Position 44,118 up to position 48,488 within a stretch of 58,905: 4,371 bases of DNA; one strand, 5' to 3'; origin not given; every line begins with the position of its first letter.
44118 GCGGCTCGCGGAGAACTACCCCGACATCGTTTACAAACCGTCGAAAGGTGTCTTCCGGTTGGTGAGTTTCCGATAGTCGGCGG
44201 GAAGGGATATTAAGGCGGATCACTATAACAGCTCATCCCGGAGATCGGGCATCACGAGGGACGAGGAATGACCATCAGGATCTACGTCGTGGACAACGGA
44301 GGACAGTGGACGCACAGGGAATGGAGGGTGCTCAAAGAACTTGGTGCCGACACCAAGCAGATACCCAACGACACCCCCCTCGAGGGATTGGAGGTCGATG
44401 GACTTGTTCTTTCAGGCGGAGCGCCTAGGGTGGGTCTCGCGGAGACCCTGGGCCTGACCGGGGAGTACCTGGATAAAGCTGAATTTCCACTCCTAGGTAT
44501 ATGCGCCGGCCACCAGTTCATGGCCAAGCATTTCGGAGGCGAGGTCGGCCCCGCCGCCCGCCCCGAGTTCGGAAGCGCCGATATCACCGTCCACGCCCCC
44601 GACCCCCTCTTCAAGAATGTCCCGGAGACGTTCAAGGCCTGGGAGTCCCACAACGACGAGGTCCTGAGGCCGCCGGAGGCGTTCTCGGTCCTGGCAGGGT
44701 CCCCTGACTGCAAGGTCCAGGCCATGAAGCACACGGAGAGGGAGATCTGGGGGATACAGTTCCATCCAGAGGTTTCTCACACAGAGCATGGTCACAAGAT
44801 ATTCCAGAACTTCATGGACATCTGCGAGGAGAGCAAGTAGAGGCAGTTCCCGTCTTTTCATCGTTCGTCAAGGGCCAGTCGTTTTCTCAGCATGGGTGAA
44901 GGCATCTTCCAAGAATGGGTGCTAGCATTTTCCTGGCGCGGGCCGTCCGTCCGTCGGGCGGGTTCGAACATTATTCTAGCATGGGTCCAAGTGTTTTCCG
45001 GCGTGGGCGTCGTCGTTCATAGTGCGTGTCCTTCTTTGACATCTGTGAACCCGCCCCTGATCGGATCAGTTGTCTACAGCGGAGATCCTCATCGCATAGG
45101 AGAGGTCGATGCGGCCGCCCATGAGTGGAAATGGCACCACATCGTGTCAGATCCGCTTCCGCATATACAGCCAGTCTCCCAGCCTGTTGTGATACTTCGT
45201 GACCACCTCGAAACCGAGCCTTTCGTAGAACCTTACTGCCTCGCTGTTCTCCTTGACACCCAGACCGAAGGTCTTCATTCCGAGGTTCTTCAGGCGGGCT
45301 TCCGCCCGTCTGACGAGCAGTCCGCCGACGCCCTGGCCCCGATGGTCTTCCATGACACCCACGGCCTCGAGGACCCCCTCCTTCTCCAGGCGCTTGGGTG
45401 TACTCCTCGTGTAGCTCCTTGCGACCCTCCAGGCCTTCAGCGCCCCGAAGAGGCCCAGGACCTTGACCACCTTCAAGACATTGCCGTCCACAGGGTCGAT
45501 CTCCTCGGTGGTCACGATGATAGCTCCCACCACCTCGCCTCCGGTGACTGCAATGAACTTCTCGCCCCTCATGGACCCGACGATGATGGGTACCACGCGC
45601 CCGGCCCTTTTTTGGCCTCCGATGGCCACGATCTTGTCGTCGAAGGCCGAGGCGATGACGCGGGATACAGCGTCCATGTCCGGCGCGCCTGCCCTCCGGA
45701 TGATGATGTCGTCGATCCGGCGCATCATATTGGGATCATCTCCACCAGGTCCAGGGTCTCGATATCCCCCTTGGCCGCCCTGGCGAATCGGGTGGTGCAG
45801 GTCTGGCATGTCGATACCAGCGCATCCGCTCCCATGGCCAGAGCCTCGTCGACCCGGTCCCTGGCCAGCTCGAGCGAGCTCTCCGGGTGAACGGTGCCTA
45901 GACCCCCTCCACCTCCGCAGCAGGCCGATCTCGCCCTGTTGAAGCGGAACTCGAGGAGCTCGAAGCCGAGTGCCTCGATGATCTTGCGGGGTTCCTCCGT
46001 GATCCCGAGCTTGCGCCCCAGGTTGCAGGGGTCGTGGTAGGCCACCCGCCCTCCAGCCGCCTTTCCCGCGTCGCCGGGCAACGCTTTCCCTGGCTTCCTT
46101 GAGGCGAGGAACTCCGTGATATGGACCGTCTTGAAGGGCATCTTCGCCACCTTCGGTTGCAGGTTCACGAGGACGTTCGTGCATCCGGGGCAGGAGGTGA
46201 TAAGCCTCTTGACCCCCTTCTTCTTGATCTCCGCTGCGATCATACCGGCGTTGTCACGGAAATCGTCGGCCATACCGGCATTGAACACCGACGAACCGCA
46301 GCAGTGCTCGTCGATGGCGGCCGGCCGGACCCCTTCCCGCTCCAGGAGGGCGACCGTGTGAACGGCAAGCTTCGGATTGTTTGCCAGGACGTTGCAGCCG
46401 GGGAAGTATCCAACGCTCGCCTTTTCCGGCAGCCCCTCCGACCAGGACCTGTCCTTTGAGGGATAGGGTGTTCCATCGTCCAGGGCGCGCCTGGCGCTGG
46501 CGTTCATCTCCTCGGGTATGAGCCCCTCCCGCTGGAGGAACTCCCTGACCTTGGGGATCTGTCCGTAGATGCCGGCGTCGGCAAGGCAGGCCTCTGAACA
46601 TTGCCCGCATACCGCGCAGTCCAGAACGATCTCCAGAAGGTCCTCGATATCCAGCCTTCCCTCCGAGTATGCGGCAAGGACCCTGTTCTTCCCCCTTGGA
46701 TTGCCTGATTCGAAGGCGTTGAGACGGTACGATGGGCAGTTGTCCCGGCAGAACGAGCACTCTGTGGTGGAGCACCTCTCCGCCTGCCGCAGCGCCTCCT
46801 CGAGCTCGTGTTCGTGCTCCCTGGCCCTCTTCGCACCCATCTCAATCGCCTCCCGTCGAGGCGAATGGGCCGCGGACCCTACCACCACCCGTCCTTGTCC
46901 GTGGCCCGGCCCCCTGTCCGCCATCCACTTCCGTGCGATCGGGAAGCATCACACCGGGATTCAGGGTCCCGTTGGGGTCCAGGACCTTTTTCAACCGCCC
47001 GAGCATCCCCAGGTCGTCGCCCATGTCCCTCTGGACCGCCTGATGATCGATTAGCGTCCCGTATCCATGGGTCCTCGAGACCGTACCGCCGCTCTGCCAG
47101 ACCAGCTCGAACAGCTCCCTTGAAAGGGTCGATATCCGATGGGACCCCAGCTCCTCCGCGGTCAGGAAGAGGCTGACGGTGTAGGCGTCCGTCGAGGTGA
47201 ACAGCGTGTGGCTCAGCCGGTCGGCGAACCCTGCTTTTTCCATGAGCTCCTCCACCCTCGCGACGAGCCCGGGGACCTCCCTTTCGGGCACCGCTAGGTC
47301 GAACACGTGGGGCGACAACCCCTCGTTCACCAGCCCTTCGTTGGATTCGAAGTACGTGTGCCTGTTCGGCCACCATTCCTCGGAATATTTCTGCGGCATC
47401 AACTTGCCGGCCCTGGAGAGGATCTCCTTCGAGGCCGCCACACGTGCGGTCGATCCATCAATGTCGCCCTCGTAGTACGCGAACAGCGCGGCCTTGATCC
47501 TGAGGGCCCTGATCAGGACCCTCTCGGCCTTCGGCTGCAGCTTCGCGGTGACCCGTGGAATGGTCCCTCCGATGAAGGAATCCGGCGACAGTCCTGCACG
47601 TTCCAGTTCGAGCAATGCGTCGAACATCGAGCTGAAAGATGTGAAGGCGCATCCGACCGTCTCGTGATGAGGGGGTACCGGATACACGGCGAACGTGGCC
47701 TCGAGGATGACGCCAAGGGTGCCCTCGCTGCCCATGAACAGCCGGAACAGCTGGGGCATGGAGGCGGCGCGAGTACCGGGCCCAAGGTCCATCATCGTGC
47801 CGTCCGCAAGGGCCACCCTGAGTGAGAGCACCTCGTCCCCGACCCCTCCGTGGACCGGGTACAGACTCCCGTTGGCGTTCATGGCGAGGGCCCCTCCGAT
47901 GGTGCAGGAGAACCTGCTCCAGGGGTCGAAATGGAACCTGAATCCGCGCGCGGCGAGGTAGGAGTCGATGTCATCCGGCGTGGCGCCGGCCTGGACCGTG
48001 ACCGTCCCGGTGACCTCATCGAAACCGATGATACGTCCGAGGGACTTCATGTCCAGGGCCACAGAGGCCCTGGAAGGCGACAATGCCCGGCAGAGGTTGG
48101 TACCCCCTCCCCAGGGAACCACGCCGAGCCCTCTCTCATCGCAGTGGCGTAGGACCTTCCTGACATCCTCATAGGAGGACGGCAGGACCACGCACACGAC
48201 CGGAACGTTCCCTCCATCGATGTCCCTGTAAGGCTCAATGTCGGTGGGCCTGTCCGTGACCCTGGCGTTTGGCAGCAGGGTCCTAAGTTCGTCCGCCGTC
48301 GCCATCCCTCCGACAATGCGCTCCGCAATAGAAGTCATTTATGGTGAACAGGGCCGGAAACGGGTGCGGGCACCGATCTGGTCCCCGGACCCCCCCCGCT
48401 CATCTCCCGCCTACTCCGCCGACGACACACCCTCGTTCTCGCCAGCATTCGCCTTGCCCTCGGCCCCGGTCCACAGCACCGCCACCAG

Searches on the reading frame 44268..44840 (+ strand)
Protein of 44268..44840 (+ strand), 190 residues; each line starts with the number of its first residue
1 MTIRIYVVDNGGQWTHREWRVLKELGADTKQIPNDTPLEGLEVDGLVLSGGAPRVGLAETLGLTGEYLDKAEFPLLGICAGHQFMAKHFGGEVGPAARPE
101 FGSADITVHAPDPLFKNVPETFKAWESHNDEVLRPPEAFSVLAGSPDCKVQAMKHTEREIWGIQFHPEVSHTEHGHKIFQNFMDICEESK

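Call 15: search_protein_families(library=pfam, proteins=[window:44268-44840:+], max_evalue=0.01)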
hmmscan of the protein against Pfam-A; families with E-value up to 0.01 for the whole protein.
window:44268-44840:+ (190 aa): 3 families
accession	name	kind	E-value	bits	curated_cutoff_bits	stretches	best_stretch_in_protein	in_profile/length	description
PF00117.34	GATase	-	5.9e-38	130.9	22.8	1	7-183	2-187/190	Glutamine amidotransferase class-I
PF07722.19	Peptidase_C26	-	1.6e-10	41.6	20.5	1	70-168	103-219/219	Peptidase C26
PF01174.25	SNO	-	1.7e-05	25.2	27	1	21-187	14-187/188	SNO glutamine amidotransferase family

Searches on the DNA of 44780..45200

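Call 38: search_rna_families(source=window, start=44780, end=45200, threshold=evalue, max_evalue=10)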
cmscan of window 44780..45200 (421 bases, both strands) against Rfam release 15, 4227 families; matches with E-value up to 10: 1.
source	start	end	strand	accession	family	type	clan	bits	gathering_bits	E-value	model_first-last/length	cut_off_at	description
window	44797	44868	+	RF02250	Six3os1_5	Gene; lncRNA;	-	9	50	2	201-272/272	no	Six3os1 conserved region 5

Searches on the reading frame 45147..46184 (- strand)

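Call 15: search_protein_families(library=pfam, proteins=[window:45147-46184:-], max_evalue=0.01)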
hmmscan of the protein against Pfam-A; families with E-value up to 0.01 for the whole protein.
window:45147-46184:- (345 aa): 5 families
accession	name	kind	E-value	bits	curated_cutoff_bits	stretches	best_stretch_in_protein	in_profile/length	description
PF00583.31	Acetyltransf_1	-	5e-12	46.5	20.7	1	211-325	37-116/116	Acetyltransferase (GNAT) family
PF13508.13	Acetyltransf_7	-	8.6e-11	42.5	27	1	265-327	28-84/84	Acetyltransferase (GNAT) domain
PF08445.16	FR47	-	5.7e-10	39.5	22.1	1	269-330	21-82/86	FR47-like protein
PF13673.13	Acetyltransf_10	-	2.3e-09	37.7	23.6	1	268-331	50-113/128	Acetyltransferase (GNAT) domain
PF13527.13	Acetyltransf_9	-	0.0018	18.7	25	0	271-327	74-126/127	Acetyltransferase (GNAT) domain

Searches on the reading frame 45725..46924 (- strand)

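Call 18: search_protein_families(library=pfam, proteins=[window:45725-46924:-], max_evalue=0.001)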
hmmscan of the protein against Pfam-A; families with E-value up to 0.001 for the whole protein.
window:45725-46924:- (399 aa): 4 families
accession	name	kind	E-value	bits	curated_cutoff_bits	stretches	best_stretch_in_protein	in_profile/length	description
PF02754.22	CCG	-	3.5e-30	104.4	20.6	2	294-380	1-84/85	Cysteine-rich domain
PF13183.11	Fer4_8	-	2.1e-07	31.8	27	1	49-113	3-64/68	4Fe-4S dicluster domain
PF13534.11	Fer4_17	-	1.2e-05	26.2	22.2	1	54-114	3-57/61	4Fe-4S dicluster domain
PF12838.12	Fer4_7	-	1.5e-05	25.8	27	1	54-117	3-52/52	4Fe-4S dicluster domain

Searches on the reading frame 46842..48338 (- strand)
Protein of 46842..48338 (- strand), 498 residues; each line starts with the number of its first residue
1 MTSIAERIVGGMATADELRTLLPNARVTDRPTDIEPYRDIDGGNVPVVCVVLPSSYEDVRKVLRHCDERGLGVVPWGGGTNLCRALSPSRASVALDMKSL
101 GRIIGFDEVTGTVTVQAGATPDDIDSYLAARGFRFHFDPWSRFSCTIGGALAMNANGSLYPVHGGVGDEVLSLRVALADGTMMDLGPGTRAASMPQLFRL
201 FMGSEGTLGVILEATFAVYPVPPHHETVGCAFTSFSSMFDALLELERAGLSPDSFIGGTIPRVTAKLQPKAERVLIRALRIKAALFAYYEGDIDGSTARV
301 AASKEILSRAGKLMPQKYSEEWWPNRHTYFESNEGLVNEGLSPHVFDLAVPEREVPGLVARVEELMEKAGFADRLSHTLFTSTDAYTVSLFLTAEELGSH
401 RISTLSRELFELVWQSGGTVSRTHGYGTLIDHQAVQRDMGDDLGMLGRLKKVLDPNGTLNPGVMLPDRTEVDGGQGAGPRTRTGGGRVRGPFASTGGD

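Call 17: search_protein_families(library=pfam, proteins=[window:46842-48338:-], max_evalue=0.001)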
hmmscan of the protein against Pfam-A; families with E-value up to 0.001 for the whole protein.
window:46842-48338:- (498 aa): 2 families
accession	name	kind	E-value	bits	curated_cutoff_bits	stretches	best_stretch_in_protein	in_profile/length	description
PF01565.28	FAD_binding_4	-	3.2e-32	111.6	26.4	1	49-185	3-138/139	FAD binding domain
PF02913.24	FAD-oxidase_C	-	7.7e-22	78.6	21.2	1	222-462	2-246/248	FAD linked oxidases, C-terminal domain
